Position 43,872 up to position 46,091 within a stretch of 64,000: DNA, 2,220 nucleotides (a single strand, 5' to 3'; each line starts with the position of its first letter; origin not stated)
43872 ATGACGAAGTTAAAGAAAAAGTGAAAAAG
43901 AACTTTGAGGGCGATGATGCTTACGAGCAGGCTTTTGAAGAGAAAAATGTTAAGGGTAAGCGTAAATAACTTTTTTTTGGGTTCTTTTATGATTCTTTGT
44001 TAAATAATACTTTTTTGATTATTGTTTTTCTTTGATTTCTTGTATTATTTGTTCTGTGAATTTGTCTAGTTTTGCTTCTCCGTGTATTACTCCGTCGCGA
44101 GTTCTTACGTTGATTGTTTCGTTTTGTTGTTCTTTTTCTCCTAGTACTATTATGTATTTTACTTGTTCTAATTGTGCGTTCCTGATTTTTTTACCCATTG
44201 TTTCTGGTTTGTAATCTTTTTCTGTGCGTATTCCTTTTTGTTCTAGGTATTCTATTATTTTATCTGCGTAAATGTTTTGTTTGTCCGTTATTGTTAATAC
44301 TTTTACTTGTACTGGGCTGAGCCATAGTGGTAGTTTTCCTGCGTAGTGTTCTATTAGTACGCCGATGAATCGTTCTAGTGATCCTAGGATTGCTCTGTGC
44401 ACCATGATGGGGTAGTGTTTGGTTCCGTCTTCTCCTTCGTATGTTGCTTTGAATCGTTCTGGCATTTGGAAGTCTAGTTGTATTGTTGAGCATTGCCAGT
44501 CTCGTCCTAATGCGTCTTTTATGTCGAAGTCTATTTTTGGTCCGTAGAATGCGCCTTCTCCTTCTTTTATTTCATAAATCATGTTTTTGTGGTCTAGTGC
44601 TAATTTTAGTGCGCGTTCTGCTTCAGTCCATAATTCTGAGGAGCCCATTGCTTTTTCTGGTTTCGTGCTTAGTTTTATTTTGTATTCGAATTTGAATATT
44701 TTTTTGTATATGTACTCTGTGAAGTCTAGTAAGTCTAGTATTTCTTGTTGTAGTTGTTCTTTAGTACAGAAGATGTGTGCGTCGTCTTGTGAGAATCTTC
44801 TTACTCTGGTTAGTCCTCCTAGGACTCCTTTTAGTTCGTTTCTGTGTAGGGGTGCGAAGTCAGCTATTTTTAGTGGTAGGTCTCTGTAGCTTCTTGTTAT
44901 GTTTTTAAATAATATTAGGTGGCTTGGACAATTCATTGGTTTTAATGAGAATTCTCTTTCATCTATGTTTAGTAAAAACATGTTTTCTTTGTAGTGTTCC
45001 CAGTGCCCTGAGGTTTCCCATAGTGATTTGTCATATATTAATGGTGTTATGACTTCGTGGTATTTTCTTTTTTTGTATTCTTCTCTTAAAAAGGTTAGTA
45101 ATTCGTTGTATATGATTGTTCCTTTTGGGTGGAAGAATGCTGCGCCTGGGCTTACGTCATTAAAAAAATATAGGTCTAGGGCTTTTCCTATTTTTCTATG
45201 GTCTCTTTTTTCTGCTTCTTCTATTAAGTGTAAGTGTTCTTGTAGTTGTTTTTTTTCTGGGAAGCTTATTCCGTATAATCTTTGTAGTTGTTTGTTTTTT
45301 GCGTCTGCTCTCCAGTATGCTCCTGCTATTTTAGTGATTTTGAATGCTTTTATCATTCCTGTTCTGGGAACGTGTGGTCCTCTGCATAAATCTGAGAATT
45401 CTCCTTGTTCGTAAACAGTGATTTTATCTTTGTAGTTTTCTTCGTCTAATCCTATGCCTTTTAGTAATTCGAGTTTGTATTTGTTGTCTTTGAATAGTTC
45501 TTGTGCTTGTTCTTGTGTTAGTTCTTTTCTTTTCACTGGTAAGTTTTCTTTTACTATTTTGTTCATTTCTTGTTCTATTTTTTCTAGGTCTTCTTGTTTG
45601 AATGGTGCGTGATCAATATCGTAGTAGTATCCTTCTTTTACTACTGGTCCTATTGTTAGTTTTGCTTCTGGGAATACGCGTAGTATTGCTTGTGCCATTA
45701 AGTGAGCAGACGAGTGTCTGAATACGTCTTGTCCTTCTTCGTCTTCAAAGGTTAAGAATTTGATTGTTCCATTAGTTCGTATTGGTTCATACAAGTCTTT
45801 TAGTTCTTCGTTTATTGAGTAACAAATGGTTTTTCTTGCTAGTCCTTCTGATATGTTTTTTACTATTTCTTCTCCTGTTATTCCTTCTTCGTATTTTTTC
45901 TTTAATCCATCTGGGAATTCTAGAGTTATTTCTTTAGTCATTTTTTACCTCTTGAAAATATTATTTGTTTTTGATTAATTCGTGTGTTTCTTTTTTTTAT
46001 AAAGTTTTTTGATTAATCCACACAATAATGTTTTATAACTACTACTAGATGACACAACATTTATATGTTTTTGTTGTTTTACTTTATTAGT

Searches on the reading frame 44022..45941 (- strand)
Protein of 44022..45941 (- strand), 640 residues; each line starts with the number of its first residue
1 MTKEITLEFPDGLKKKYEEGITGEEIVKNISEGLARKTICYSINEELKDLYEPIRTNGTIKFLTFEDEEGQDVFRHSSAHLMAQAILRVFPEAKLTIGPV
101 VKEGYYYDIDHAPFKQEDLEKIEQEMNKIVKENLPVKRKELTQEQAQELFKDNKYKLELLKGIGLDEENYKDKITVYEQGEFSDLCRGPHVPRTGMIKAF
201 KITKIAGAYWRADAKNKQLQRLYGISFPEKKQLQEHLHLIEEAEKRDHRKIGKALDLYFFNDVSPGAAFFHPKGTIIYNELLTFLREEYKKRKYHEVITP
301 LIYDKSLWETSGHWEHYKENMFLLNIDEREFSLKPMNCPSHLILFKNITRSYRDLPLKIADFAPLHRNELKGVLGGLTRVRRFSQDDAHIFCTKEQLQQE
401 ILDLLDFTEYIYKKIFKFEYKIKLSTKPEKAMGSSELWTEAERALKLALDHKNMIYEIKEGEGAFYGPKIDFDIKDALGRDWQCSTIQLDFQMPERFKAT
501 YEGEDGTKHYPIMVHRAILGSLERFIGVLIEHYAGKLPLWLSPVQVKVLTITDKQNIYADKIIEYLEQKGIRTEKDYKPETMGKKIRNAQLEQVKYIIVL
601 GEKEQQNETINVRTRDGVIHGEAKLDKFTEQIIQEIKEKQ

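Call 38: search_protein_families(library=pfam, proteins=[window:44022-45941:-])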
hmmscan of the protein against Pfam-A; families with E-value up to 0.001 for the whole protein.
window:44022-45941:- (640 aa): 4 families
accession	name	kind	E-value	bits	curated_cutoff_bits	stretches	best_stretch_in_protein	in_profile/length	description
PF00587.30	tRNA-synt_2b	-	9.2e-48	163.1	29.3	1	326-533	5-179/179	tRNA synthetase class II core domain (G, H, P, S and T)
PF07973.19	tRNA_SAD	-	1e-17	64.2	24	1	174-223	1-44/44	Threonyl and Alanyl tRNA synthetase second additional domain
PF03129.25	HGTP_anticodon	-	1.9e-17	63.6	21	1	545-633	1-92/94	Anticodon binding domain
PF02824.27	TGS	-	5.4e-05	23.6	22.2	1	9-64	5-60/60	TGS domain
